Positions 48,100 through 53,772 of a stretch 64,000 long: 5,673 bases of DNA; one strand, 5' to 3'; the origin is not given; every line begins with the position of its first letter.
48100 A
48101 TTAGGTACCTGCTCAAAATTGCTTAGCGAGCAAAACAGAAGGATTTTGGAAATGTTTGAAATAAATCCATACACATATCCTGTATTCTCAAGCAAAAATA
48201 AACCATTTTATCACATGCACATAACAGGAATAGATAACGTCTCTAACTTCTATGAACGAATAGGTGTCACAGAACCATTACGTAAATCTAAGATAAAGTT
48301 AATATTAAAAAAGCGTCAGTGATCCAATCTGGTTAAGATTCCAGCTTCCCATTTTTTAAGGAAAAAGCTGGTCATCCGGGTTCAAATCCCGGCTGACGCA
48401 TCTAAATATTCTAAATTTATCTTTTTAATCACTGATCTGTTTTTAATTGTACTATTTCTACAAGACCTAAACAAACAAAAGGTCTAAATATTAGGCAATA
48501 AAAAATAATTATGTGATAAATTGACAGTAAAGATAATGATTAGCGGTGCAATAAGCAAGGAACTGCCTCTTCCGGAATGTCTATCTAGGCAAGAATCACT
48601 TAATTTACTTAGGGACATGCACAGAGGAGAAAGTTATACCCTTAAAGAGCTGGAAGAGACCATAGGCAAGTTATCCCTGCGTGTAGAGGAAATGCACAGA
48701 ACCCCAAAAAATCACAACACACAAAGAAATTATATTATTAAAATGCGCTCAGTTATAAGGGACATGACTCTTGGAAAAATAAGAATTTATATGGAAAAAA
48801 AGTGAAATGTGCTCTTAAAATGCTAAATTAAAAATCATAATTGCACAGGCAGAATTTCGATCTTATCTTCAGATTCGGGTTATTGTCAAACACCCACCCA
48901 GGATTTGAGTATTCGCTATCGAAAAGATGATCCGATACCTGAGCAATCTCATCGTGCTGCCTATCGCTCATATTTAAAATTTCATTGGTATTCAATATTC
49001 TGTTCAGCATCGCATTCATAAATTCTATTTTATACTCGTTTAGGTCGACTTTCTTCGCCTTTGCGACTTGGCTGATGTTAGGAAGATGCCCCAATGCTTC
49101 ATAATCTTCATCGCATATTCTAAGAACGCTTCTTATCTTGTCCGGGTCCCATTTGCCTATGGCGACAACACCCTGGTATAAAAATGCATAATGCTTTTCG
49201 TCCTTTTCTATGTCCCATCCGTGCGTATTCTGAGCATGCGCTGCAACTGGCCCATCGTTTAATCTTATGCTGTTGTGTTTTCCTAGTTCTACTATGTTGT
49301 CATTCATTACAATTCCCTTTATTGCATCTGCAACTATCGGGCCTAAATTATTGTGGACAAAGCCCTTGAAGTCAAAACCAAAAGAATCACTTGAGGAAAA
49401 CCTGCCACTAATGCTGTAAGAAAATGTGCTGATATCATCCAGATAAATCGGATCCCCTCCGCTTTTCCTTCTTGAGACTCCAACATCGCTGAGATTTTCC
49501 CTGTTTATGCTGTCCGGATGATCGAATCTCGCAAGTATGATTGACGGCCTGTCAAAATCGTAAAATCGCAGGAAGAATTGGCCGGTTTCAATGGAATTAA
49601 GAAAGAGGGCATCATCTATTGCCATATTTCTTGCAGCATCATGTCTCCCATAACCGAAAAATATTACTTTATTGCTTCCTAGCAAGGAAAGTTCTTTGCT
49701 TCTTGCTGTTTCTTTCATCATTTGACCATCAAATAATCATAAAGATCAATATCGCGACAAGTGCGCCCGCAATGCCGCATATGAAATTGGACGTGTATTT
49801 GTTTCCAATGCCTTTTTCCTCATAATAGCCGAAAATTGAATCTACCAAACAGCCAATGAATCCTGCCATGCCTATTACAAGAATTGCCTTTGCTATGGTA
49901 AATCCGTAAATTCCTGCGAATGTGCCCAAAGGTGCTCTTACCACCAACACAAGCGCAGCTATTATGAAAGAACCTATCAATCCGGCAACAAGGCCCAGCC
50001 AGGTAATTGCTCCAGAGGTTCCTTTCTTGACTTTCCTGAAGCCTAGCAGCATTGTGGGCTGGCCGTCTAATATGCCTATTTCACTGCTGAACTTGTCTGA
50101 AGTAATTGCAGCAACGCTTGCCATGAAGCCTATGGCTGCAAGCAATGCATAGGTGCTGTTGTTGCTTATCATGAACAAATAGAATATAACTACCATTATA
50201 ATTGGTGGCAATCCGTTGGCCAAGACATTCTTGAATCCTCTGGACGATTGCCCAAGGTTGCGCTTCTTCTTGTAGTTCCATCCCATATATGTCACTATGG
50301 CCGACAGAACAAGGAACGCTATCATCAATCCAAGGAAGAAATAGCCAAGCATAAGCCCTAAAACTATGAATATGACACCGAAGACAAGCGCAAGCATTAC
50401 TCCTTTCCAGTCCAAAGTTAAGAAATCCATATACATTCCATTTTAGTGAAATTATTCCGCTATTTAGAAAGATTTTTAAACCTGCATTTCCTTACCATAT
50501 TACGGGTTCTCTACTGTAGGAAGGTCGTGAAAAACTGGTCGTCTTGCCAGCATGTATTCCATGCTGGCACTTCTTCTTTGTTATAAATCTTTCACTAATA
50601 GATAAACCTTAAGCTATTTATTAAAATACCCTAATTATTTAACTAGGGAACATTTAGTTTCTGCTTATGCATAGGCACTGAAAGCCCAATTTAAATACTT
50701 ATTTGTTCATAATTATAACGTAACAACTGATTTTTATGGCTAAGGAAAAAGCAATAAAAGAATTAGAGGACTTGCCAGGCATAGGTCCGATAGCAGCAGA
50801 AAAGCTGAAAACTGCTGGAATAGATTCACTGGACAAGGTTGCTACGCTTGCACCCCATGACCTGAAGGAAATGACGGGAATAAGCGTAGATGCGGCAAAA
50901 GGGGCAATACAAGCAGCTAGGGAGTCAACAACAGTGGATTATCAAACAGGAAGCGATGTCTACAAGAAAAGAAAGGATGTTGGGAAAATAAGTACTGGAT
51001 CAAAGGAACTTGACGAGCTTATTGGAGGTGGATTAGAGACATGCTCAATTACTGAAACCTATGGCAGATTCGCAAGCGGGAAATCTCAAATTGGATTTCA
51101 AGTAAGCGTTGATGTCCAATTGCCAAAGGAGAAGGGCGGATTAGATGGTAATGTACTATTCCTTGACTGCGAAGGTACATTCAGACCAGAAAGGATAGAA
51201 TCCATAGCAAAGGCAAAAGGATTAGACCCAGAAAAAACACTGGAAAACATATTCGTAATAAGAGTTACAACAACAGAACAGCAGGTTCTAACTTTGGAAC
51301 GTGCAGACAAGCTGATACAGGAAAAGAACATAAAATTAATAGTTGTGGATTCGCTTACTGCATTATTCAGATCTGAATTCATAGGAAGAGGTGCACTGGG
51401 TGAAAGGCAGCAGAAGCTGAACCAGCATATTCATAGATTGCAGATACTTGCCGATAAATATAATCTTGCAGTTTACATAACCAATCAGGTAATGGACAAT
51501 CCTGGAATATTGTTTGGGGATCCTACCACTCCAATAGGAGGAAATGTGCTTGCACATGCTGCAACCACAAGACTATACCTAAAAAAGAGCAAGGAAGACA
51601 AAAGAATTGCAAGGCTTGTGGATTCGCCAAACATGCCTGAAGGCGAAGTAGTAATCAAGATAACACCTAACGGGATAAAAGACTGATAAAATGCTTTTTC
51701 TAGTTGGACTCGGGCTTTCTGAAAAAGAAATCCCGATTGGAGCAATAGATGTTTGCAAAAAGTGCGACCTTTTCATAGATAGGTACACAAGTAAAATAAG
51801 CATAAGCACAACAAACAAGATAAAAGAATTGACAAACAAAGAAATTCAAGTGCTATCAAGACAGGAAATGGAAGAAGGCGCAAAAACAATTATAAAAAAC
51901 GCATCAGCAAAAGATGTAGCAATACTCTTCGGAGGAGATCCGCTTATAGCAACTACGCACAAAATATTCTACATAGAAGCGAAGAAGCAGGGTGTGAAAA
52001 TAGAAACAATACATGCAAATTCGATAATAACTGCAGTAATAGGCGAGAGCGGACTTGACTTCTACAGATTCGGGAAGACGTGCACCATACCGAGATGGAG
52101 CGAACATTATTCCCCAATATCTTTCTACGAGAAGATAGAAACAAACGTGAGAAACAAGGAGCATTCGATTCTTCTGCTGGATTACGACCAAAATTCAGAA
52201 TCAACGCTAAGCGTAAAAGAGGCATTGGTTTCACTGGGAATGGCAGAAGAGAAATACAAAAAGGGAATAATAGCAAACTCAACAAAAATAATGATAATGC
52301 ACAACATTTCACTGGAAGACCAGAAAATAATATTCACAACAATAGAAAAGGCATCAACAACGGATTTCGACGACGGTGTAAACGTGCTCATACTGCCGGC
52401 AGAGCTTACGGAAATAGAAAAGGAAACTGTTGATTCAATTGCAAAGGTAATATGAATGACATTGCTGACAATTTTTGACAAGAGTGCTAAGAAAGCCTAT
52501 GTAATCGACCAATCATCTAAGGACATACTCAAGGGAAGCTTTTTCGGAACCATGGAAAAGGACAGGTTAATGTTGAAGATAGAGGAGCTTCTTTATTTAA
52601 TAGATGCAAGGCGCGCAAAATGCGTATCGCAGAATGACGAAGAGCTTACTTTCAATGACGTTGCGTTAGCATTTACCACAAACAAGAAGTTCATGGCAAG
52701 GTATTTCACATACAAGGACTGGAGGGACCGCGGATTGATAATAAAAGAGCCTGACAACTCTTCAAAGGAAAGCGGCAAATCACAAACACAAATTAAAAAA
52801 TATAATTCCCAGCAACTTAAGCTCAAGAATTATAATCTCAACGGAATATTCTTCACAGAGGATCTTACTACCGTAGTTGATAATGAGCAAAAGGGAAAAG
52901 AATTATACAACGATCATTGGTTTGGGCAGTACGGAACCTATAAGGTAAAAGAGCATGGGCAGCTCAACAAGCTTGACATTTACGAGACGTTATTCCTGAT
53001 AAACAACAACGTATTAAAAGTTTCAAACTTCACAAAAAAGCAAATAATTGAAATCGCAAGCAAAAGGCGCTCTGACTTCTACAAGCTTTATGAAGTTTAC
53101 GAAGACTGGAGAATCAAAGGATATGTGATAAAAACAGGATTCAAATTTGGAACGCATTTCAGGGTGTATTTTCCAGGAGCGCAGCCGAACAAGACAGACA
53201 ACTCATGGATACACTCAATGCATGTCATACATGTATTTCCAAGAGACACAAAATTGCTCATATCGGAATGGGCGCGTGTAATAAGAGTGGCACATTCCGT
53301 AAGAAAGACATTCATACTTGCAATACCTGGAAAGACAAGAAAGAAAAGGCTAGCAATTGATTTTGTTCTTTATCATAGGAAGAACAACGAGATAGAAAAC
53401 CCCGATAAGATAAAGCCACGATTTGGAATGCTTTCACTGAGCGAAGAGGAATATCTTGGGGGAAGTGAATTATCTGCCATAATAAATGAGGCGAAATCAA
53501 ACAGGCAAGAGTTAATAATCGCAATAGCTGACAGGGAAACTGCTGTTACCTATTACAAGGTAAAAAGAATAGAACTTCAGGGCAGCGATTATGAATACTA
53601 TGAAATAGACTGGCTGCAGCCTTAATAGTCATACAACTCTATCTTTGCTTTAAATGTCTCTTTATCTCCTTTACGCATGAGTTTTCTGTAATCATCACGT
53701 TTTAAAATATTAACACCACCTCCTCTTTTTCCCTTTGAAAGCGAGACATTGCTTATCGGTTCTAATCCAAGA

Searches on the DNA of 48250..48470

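Call 10: search_rna_families(source=window, start=48250, end=48470, threshold=evalue, max_evalue=0.01, show_alignments=2)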
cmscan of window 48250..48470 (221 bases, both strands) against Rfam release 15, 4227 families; matches with E-value up to 0.01: 1.
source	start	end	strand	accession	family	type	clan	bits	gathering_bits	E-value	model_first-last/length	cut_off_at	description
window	48313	48400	+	RF00005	tRNA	Gene; tRNA;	CL00001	46.8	29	2.6e-09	1-71/71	no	tRNA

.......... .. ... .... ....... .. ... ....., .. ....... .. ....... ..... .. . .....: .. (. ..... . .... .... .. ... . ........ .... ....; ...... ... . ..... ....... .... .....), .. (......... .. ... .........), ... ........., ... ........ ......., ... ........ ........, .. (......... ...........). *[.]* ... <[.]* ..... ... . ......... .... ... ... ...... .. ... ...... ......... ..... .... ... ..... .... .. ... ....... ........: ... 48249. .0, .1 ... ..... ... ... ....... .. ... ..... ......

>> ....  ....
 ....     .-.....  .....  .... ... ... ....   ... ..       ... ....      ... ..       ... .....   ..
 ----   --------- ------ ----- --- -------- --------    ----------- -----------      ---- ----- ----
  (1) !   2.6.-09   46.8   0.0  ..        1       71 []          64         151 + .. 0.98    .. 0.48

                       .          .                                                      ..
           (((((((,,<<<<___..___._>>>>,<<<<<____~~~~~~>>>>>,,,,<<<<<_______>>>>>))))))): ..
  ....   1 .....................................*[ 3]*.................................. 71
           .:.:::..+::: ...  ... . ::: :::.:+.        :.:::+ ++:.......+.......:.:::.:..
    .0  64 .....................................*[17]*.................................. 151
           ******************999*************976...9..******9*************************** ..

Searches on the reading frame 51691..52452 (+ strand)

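Call 21: search_protein_families(library=pfam, proteins=[window:51691-52452:+], max_evalue=0.01)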
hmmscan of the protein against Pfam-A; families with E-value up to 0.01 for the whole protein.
window:51691-52452:+ (254 aa): 1 family
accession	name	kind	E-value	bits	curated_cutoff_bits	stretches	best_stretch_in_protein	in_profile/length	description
PF00590.25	TP_methylase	-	2.3e-17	64.1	27.8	1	1-220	1-210/212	Tetrapyrrole (Corrin/Porphyrin) Methylases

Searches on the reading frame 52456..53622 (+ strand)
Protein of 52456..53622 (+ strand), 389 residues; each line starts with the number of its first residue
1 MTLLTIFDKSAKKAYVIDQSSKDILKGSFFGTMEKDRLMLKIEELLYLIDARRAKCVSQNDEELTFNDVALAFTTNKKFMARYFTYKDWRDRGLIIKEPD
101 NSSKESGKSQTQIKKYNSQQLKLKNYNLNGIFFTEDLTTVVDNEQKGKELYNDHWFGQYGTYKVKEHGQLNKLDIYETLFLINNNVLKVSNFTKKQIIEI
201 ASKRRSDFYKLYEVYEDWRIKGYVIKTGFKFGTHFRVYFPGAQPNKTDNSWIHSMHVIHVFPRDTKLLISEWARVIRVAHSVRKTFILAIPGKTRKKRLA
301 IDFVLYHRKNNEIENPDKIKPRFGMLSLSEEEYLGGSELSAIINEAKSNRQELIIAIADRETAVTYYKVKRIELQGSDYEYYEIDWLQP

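Call 20: search_solved_structures(query=window:52456-53622:+, max_evalue=0.001, show_alignments=1)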
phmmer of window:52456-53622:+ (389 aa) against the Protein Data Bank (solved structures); distinct sequences matched with E-value up to 0.001: 13.
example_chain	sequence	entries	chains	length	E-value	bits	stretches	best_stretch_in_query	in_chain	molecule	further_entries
4fz2_A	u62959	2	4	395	3.2e-170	569.5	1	1-389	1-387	tRNA intron endonuclease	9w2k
5x89_A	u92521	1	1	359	8.5e-21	77.7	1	162-306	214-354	EndA-like protein,tRNA-splicing endonuclease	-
1r0v_A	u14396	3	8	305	2.8e-19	72.8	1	164-290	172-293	tRNA-intron endonuclease | Putative tRNA-intron endonuclease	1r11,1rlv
2gjw_A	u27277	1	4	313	3e-19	72.7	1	164-290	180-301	tRNA-splicing endonuclease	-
1a79_A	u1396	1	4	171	1e-18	70.9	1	167-291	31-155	TRNA ENDONUCLEASE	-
3p1y_A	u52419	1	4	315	2.8e-18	69.5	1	173-290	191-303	tRNA-splicing endonuclease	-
2zyz_B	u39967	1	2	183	8.4e-13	51.4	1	134-290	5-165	tRNA-splicing endonuclease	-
3p1z_B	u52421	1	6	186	2.1e-12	50.1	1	136-295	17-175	tRNA-splicing endonuclease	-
3ajv_B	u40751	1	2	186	1.5e-11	47.4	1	136-295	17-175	tRNA-splicing endonuclease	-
3iey_A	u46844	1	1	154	5.8e-11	45.4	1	173-291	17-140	tRNA-splicing endonuclease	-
2cv8_A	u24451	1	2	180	4.7e-10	42.4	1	141-298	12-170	tRNA-splicing endonuclease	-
2ohc_A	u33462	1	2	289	4.9e-07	32.5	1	213-300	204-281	tRNA-splicing endonuclease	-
2ohe_A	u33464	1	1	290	5e-07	32.4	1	213-300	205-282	tRNA-splicing endonuclease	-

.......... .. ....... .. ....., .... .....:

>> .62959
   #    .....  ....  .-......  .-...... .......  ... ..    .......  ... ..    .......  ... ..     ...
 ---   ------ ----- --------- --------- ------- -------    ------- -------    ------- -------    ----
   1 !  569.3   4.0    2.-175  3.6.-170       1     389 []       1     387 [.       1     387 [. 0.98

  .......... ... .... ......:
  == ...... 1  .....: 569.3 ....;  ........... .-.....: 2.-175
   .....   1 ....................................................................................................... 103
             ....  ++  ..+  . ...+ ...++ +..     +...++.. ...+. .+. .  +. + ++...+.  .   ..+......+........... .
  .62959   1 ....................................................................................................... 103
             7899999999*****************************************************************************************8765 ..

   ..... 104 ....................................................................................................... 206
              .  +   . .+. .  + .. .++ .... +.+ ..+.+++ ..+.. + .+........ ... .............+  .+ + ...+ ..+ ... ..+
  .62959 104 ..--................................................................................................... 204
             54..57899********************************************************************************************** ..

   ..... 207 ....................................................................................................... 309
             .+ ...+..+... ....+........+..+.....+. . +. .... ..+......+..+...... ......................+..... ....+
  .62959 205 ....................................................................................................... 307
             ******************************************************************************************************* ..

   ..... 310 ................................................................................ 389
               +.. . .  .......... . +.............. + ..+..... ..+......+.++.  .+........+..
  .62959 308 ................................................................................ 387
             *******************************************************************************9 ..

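Call 21: search_protein_families(library=pfam, proteins=[window:52456-53622:+], max_evalue=0.01)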
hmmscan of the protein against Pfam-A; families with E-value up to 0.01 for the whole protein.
window:52456-53622:+ (389 aa): 3 families
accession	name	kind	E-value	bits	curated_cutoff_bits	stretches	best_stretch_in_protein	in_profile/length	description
PF01974.23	tRNA_int_endo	-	5.1e-29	100.6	27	2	208-293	1-79/85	tRNA intron endonuclease, catalytic C-terminal domain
PF02778.19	tRNA_int_endo_N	-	1.3e-13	50.6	21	2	17-69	13-66/67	tRNA intron endonuclease, N-terminal domain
PF12928.12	tRNA_int_end_N2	-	0.00035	21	24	0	26-50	33-61/69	tRNA-splicing endonuclease subunit sen54 N-term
